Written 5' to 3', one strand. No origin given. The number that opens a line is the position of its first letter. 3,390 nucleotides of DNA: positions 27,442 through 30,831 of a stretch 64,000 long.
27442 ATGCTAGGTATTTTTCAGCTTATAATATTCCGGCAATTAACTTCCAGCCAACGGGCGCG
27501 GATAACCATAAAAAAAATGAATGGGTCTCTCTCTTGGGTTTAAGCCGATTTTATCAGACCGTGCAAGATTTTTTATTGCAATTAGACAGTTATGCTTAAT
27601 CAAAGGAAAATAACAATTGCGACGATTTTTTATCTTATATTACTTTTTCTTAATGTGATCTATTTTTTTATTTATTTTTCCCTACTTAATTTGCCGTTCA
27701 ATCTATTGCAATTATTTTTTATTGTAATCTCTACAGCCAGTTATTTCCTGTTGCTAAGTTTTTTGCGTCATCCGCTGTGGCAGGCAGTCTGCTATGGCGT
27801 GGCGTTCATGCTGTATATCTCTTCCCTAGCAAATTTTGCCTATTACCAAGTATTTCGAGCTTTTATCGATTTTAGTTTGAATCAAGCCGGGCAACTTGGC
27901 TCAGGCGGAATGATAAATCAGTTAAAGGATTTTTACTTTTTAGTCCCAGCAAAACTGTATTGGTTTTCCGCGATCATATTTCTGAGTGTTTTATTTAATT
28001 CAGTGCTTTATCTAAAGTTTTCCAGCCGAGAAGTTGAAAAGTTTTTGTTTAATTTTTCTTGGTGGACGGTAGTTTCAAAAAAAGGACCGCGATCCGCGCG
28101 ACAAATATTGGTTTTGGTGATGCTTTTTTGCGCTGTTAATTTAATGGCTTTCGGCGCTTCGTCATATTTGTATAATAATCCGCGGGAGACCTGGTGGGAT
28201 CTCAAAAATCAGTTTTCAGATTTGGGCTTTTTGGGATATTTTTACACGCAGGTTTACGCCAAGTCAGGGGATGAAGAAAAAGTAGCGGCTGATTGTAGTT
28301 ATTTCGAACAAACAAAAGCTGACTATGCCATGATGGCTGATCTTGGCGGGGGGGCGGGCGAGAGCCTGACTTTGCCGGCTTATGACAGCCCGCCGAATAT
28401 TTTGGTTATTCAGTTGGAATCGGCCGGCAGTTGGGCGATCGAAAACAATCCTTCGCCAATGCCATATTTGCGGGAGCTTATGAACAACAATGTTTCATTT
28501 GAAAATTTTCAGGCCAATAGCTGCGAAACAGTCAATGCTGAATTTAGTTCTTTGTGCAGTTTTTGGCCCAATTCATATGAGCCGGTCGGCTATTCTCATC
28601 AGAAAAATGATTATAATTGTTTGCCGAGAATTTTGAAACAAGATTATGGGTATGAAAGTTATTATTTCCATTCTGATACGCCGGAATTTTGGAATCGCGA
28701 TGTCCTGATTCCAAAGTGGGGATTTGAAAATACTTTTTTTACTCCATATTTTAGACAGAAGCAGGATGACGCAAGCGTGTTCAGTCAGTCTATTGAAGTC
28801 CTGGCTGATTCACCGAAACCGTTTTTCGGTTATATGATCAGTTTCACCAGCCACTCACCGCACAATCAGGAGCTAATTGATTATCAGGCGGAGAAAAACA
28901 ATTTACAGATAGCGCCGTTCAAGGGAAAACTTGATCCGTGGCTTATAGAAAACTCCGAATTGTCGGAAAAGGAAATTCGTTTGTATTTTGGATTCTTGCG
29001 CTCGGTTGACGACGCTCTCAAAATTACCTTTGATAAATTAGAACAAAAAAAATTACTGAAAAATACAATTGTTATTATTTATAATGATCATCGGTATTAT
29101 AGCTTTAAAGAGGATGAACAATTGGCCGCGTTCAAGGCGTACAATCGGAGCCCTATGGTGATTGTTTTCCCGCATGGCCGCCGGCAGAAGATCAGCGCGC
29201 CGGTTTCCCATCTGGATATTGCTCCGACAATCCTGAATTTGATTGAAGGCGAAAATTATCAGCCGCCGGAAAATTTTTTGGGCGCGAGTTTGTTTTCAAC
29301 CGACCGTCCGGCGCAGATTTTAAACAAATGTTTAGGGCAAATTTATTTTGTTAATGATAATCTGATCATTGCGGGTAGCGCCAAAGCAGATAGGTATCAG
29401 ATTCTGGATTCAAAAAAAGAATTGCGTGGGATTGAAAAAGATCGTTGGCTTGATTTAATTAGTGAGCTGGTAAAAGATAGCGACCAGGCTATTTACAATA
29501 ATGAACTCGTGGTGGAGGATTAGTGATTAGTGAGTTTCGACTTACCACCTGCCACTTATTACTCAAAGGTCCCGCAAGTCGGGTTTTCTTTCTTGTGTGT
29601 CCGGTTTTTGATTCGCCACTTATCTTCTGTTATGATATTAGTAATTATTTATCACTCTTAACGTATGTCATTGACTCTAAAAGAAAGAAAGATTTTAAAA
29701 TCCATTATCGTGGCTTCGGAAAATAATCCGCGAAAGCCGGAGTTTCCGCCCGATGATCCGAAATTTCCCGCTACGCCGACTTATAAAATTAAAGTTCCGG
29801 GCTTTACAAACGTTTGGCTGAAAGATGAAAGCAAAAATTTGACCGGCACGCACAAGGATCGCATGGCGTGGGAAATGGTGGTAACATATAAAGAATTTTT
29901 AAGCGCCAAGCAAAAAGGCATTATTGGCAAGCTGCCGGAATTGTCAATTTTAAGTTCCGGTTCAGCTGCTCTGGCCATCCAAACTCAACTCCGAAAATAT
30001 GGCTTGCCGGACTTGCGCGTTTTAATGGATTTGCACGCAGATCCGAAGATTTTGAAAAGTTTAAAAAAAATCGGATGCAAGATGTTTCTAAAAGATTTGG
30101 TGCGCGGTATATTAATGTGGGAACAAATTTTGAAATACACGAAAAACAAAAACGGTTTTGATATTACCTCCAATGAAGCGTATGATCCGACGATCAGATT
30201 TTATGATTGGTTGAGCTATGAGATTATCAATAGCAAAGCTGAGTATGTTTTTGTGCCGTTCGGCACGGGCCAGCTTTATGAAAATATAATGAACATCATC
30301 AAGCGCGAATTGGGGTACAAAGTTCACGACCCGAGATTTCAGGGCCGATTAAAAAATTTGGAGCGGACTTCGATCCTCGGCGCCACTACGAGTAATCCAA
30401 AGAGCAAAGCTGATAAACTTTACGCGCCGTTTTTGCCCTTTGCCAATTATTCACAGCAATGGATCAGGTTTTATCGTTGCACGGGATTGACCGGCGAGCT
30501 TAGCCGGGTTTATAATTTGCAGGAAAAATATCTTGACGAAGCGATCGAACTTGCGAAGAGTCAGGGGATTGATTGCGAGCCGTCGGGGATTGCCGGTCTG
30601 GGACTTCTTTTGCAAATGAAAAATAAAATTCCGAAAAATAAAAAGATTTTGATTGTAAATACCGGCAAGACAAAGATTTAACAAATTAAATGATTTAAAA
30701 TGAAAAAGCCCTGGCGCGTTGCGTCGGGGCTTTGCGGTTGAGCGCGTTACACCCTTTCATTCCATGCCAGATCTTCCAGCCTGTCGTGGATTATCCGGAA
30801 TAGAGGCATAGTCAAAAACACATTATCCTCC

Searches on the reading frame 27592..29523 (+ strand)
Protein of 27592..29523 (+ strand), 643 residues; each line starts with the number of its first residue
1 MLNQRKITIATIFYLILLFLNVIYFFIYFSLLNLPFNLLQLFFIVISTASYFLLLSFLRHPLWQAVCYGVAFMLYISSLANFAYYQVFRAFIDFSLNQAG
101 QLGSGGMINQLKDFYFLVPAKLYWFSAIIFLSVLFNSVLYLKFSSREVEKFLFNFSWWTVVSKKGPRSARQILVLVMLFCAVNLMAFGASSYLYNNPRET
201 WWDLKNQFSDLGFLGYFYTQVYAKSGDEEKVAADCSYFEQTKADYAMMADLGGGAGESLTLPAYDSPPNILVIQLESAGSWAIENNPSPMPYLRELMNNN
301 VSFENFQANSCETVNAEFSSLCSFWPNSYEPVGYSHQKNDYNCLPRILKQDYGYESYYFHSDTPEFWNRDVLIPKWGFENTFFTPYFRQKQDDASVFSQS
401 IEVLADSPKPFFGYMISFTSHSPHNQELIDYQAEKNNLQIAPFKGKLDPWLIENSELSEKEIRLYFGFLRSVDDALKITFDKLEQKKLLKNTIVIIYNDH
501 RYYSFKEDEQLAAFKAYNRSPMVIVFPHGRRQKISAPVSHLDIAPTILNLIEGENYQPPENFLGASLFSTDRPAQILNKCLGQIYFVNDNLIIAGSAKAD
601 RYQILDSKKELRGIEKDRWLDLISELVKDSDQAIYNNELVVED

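Call 24: search_protein_families(library=pfam, proteins=[window:27592-29523:+], max_evalue=0.001)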
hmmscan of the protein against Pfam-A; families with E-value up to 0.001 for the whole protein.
window:27592-29523:+ (643 aa): 1 family
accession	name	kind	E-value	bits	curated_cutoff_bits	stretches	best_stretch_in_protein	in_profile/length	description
PF00884.28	Sulfatase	-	3.5e-38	132.1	25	1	268-551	1-299/301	Sulfatase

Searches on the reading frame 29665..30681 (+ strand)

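Call 24: search_protein_families(library=pfam, proteins=[window:29665-30681:+], max_evalue=0.001)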
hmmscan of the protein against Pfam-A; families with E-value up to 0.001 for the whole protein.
window:29665-30681:+ (338 aa): 1 family
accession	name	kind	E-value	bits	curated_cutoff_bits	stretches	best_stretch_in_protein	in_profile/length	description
PF00291.31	PALP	-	7.8e-19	68.5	35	1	40-334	9-295/295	Pyridoxal-phosphate dependent enzyme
